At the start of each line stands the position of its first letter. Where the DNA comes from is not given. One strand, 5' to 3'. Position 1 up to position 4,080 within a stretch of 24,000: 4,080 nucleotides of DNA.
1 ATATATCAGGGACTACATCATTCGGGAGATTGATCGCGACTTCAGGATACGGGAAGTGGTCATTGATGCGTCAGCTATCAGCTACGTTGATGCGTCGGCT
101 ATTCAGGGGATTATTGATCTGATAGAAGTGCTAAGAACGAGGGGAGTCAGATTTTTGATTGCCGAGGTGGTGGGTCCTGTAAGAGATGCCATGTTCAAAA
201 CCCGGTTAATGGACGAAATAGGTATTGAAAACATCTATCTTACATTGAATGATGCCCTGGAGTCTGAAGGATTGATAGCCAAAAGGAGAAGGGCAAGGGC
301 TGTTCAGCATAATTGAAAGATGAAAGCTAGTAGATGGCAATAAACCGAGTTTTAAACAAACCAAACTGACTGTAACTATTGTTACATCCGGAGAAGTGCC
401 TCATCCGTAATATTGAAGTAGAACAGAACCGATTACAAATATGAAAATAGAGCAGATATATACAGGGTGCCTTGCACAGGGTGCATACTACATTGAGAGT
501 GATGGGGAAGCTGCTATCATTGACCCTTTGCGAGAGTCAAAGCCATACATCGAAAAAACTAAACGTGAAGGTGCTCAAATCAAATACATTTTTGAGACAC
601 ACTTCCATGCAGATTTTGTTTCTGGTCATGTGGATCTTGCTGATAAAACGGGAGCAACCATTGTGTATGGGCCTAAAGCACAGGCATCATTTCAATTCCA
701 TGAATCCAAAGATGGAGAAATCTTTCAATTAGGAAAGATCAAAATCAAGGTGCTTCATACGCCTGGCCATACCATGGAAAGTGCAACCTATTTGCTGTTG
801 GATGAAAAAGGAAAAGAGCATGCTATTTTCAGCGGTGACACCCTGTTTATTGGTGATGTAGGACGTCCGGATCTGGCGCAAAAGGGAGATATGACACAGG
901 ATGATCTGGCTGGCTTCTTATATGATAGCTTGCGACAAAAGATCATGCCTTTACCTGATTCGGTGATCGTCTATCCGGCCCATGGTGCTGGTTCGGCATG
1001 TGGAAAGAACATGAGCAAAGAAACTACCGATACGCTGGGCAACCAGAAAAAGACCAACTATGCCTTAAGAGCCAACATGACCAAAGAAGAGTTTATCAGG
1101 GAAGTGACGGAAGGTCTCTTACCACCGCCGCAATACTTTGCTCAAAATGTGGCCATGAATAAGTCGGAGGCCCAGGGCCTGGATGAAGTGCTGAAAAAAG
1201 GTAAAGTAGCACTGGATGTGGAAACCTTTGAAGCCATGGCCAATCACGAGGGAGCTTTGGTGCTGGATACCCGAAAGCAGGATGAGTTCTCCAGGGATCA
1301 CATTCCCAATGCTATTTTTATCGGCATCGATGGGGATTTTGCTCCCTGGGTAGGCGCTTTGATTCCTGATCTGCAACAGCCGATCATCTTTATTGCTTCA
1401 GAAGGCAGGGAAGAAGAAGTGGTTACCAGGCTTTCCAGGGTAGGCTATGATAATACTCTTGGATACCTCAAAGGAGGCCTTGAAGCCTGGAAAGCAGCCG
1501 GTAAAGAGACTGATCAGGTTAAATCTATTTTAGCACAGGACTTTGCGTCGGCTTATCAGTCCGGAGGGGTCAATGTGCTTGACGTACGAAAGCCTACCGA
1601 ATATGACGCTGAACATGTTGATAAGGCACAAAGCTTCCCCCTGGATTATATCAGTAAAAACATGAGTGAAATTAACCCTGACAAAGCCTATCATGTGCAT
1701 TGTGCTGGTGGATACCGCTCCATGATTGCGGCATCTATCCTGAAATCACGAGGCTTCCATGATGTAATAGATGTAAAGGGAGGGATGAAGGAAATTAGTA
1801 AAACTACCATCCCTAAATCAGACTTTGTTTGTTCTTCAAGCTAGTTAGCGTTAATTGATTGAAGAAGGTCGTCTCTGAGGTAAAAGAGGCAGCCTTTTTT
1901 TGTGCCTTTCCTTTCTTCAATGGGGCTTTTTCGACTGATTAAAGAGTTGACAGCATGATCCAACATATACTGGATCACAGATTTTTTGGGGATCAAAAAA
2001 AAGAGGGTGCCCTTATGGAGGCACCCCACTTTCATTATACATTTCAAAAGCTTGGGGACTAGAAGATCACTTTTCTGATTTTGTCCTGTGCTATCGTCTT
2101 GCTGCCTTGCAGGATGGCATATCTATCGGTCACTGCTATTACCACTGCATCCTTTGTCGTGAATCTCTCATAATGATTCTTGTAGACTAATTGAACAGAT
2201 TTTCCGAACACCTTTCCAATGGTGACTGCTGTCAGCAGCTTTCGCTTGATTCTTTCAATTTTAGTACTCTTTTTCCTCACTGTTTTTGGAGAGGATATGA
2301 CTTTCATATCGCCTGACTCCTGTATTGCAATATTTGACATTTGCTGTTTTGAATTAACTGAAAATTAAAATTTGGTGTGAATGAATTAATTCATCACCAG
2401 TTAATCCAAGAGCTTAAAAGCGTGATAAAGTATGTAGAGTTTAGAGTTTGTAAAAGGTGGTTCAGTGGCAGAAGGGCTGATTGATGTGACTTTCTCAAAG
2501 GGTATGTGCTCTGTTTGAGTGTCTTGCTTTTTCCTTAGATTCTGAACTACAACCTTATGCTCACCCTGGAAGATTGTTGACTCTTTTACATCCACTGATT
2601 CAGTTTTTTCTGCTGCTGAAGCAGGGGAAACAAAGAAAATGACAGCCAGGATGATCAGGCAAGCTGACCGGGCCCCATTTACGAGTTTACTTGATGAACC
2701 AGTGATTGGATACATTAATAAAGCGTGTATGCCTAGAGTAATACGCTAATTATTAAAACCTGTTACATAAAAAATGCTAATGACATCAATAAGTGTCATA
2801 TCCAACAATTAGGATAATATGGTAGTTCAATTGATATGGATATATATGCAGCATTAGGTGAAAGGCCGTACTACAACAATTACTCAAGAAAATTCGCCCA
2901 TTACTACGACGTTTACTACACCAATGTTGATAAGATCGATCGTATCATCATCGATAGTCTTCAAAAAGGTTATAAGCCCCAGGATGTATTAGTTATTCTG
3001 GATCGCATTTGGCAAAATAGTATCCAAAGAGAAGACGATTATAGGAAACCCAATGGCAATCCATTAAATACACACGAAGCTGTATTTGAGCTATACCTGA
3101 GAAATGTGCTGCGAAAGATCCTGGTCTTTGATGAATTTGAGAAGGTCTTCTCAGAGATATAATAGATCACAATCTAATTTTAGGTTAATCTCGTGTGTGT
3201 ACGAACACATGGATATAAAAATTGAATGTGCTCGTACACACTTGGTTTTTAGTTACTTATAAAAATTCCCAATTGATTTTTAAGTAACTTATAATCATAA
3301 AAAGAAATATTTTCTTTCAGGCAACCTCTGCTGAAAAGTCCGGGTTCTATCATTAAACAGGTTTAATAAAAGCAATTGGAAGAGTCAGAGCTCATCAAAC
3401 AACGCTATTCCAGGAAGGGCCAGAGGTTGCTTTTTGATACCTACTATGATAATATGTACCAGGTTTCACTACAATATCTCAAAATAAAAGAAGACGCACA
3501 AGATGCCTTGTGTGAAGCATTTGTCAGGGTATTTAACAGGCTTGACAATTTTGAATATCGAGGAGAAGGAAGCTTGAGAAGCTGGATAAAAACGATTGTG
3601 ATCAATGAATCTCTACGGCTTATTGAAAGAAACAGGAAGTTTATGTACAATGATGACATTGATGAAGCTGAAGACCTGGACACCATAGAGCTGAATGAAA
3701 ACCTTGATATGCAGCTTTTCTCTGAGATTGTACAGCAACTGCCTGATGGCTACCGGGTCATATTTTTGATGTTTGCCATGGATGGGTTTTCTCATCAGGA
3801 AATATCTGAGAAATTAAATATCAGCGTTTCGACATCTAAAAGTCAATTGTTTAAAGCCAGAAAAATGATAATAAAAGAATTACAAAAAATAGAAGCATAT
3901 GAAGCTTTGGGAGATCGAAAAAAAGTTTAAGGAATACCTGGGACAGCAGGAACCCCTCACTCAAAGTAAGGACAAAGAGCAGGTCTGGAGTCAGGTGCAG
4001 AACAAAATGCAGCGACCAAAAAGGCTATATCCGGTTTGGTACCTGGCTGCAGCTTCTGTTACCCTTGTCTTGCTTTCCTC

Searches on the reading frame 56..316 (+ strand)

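Call 60: search_protein_families(library=pfam, proteins=[window:56-316:+], max_evalue=0.001)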
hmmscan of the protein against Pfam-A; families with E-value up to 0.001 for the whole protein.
window:56-316:+ (86 aa): 1 family
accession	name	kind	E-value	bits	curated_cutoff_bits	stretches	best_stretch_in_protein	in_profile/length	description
PF01740.26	STAS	-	8.3e-10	38.8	22.6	1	1-67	43-106/106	STAS domain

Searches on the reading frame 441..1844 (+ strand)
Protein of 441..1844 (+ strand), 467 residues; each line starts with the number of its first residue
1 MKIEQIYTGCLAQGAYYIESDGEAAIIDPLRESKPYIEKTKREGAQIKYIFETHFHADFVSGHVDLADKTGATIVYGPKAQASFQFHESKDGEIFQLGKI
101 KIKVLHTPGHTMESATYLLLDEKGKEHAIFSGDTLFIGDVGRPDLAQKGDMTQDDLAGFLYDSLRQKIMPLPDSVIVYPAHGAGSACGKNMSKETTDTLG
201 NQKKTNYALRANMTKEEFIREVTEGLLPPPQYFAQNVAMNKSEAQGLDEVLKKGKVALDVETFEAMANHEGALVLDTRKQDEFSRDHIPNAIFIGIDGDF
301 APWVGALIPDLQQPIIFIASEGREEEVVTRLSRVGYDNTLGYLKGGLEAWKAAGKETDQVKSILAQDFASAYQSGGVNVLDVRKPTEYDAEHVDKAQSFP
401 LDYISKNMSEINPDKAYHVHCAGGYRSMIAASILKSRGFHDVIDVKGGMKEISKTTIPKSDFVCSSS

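Call 28: search_protein_families(library=pfam, proteins=[window:441-1844:+], max_evalue=0.001)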
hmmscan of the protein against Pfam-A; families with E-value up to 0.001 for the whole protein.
window:441-1844:+ (467 aa): 2 families
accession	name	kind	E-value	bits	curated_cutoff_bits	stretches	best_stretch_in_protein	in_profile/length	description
PF00581.25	Rhodanese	-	1.1e-30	106.5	22.2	2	365-454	2-101/102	Rhodanese-like domain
PF00753.33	Lactamase_B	-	9.5e-16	58.8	22.7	1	14-181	7-196/196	Metallo-beta-lactamase superfamily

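Call 36: find_encoding_contigs(protein=window:441-1844:+, flank=10000, max_places=3)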
Protein window:441-1844:+ (467 aa): no gene with exactly this product is on record in the collection.

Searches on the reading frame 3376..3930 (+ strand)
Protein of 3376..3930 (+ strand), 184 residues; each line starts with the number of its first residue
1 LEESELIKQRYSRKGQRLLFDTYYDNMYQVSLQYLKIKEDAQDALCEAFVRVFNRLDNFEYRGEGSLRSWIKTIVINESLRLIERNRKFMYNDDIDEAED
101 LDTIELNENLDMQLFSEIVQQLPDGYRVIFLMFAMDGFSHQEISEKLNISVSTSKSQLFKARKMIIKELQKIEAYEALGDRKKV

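Call 28: search_protein_families(library=pfam, proteins=[window:3376-3930:+], max_evalue=0.001)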
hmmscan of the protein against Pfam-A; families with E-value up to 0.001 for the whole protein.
window:3376-3930:+ (184 aa): 3 families
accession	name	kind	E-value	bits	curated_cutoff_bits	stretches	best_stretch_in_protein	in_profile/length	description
PF08281.18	Sigma70_r4_2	-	4e-16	58.8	25.7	1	114-164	3-53/54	Sigma-70, region 4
PF04542.20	Sigma70_r2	-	1.7e-09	37.8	24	1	19-88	1-70/71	Sigma-70 region 2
PF07638.17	Sigma70_ECF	-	5.3e-06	26.9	21.1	1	19-170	22-184/185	ECF sigma factor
